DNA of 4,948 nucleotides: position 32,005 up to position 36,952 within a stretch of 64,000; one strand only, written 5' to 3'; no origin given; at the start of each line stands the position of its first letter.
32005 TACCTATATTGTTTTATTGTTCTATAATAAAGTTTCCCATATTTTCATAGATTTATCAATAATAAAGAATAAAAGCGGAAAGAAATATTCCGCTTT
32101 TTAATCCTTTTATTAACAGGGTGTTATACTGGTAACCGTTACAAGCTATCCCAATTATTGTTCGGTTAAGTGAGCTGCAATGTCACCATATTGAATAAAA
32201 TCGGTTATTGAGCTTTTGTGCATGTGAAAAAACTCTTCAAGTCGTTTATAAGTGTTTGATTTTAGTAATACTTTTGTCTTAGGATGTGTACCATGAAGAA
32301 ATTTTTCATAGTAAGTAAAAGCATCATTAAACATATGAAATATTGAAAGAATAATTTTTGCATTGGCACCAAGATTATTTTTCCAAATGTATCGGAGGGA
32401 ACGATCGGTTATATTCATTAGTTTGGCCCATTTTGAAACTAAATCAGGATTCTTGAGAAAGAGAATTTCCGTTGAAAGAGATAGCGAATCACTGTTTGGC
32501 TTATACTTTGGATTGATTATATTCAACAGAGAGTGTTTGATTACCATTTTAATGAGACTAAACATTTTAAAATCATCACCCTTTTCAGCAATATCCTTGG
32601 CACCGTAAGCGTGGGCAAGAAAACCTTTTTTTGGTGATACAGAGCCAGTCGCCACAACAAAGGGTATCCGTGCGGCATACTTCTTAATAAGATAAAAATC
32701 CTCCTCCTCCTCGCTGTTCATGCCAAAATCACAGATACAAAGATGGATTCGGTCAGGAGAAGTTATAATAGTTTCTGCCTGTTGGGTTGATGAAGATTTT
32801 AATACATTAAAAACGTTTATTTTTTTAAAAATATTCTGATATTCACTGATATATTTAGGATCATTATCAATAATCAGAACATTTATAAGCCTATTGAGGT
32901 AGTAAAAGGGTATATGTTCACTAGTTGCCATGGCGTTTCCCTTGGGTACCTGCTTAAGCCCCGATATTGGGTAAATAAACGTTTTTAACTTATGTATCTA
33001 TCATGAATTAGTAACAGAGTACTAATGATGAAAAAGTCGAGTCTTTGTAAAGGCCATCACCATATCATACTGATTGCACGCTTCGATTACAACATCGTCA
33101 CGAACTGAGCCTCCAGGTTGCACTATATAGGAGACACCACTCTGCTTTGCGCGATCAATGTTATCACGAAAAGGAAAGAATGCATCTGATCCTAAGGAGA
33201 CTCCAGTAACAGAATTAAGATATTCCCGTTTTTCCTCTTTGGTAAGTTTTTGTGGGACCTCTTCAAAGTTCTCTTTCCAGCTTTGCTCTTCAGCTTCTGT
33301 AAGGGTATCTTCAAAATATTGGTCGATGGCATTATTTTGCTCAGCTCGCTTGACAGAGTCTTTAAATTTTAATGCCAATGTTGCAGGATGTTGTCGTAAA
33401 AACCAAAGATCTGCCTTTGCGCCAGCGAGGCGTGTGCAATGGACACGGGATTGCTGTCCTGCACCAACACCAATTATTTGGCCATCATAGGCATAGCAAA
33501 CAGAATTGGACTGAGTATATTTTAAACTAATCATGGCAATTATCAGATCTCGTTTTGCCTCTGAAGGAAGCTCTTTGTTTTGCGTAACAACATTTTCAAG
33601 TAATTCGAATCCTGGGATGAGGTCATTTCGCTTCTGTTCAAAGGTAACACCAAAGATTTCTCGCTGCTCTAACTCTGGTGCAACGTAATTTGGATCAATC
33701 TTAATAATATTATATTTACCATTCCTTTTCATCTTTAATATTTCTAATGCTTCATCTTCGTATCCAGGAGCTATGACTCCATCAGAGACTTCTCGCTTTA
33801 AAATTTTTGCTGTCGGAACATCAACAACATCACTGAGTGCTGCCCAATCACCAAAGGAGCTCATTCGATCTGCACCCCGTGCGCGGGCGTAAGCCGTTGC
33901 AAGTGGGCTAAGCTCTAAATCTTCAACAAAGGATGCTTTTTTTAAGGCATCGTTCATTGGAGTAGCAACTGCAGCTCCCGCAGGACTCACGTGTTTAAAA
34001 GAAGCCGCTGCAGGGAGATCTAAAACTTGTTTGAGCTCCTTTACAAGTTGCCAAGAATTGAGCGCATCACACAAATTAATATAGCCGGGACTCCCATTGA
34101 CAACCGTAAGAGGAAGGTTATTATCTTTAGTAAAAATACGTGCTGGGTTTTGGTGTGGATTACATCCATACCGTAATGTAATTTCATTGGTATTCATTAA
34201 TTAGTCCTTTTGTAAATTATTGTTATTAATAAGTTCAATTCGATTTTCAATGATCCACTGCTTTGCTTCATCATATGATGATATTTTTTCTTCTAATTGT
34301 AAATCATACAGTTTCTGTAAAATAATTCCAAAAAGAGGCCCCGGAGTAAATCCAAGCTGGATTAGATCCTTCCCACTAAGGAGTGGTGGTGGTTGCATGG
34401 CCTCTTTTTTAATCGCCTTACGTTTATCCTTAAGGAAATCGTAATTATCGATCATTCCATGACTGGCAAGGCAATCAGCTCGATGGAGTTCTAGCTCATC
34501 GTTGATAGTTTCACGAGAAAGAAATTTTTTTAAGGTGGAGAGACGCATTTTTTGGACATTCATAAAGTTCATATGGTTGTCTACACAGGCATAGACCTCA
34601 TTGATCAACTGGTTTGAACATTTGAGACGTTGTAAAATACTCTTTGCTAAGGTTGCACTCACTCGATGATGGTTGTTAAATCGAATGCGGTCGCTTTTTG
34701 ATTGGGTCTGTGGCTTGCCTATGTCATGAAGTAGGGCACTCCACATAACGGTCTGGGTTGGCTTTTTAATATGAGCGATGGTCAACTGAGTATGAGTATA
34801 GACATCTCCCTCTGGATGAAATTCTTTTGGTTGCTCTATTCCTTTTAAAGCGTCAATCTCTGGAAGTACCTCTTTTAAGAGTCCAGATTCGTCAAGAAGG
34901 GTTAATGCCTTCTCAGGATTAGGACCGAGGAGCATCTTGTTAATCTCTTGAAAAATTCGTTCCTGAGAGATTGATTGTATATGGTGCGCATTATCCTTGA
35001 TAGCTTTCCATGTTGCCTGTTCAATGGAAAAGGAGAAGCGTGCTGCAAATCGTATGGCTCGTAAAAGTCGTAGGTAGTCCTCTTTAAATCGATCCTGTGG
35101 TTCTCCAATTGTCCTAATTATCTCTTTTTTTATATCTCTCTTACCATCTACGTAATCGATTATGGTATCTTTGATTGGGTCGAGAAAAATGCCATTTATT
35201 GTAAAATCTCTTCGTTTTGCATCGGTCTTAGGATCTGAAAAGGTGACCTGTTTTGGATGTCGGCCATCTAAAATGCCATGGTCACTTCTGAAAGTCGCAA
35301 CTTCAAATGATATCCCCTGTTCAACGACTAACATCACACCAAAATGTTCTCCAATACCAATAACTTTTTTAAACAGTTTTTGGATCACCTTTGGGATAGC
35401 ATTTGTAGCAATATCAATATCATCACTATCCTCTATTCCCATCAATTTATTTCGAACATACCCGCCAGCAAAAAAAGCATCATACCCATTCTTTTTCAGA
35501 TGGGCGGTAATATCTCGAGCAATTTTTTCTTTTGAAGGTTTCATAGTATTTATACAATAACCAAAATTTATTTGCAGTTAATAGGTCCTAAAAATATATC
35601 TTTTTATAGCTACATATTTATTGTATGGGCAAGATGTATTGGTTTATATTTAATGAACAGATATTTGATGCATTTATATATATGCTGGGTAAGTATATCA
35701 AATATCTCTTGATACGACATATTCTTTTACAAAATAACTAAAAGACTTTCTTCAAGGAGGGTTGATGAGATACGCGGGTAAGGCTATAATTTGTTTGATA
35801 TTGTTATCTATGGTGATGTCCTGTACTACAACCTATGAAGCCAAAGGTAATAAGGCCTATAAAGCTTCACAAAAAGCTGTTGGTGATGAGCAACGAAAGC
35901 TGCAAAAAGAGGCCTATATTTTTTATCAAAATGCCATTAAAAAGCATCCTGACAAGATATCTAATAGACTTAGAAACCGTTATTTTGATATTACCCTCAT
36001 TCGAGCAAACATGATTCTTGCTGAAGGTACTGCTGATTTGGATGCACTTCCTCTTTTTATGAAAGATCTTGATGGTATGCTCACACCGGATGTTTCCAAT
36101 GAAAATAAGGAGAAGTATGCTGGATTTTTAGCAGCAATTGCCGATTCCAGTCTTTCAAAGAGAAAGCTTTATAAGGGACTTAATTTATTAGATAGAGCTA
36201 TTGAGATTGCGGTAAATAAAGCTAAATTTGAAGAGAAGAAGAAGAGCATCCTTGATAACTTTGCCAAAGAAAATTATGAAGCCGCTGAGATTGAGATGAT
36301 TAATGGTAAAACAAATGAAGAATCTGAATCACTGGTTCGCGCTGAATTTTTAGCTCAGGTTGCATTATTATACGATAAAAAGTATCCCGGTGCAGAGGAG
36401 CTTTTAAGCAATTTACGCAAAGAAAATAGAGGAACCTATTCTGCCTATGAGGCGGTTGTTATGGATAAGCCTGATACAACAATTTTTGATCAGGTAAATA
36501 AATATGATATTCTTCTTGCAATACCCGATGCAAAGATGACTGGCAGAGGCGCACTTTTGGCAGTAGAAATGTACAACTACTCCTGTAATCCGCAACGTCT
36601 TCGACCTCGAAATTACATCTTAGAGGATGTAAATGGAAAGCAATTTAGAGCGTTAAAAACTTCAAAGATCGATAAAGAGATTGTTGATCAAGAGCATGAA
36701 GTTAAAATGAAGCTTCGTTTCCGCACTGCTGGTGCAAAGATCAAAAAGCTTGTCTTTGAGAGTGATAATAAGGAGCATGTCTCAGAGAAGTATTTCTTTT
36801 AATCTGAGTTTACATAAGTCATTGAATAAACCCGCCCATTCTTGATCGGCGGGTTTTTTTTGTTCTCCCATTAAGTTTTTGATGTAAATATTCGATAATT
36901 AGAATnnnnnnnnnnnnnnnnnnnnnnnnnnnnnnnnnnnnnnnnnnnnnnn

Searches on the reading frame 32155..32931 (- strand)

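Call 46: search_protein_families(library=pfam, proteins=[window:32155-32931:-], max_evalue=0.001)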
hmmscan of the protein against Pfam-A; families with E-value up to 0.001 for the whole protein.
window:32155-32931:- (258 aa): 1 family
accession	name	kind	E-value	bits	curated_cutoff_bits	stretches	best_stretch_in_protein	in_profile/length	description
PF00072.30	Response_reg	-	0.00013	22.5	30.2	1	18-117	1-99/111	Response regulator receiver domain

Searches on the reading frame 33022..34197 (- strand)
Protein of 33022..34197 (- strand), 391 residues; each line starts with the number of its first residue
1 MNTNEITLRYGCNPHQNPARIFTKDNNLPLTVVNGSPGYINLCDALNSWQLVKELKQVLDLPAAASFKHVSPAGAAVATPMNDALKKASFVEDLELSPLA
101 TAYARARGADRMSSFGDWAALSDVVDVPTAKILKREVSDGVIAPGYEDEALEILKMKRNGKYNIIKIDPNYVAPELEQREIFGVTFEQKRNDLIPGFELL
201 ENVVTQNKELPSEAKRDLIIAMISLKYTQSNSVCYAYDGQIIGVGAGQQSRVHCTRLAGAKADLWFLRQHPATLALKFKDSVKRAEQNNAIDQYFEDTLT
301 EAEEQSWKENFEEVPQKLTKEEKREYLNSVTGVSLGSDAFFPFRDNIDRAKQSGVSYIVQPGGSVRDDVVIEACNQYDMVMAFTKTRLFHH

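Call 46: search_protein_families(library=pfam, proteins=[window:33022-34197:-], max_evalue=0.001)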
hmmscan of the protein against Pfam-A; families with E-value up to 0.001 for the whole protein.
window:33022-34197:- (391 aa): 1 family
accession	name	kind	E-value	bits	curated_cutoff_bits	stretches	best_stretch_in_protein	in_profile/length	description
PF01808.24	AICARFT_IMPCHas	-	2.1e-58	198.7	25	1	4-261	75-311/311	AICARFT/IMPCHase bienzyme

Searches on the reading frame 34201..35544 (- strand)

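Call 46: search_protein_families(library=pfam, proteins=[window:34201-35544:-], max_evalue=0.001)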
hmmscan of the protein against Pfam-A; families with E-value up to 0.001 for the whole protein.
window:34201-35544:- (447 aa): 4 families
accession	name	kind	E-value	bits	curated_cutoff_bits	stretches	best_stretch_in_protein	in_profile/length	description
PF01743.26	PolyA_pol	-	2.1e-31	109.3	23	1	23-144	1-126/126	Poly A polymerase head domain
PF12627.12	PolyA_pol_RNAbd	-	7.9e-23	80.4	22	1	172-232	2-62/64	Probable RNA and SrmB- binding site of polymerase A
PF01966.28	HD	-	1.8e-07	31.9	22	1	264-341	25-95/116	HD domain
PF13735.12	tRNA_NucTran2_2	-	9.3e-06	26.1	27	1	298-427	22-144/149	tRNA nucleotidyltransferase domain 2 putative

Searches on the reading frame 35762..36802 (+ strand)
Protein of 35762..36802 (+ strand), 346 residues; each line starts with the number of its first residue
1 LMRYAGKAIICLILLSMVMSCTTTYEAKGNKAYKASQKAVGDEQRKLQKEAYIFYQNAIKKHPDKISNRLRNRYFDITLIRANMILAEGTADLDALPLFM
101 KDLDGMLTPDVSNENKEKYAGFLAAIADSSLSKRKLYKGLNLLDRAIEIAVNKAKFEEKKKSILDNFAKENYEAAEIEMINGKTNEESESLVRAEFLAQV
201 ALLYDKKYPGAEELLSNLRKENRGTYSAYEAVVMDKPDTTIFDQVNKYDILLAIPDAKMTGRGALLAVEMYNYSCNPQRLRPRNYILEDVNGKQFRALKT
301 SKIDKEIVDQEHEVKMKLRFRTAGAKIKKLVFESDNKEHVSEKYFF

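Call 46: search_protein_families(library=pfam, proteins=[window:35762-36802:+], max_evalue=0.001)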
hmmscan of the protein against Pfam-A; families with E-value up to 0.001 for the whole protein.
window:35762-36802:+ (346 aa): 0 families

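Call 58: search_protein_families(library=pfam, proteins=[window:35762-36802:+], max_evalue=1)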
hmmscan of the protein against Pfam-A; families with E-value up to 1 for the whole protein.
window:35762-36802:+ (346 aa): 3 families
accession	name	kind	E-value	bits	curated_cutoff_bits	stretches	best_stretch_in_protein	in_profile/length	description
PF18881.5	DUF5646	-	0.076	13.4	27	0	173-199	39-65/69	Family of unknown function (DUF5646)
PF00702.32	Hydrolase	-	0.08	13.8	26.4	1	102-222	7-114/191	haloacid dehalogenase-like hydrolase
PF25716.1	BPP1_LPA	-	0.13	13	35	1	278-318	62-103/131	Late promoter-activating protein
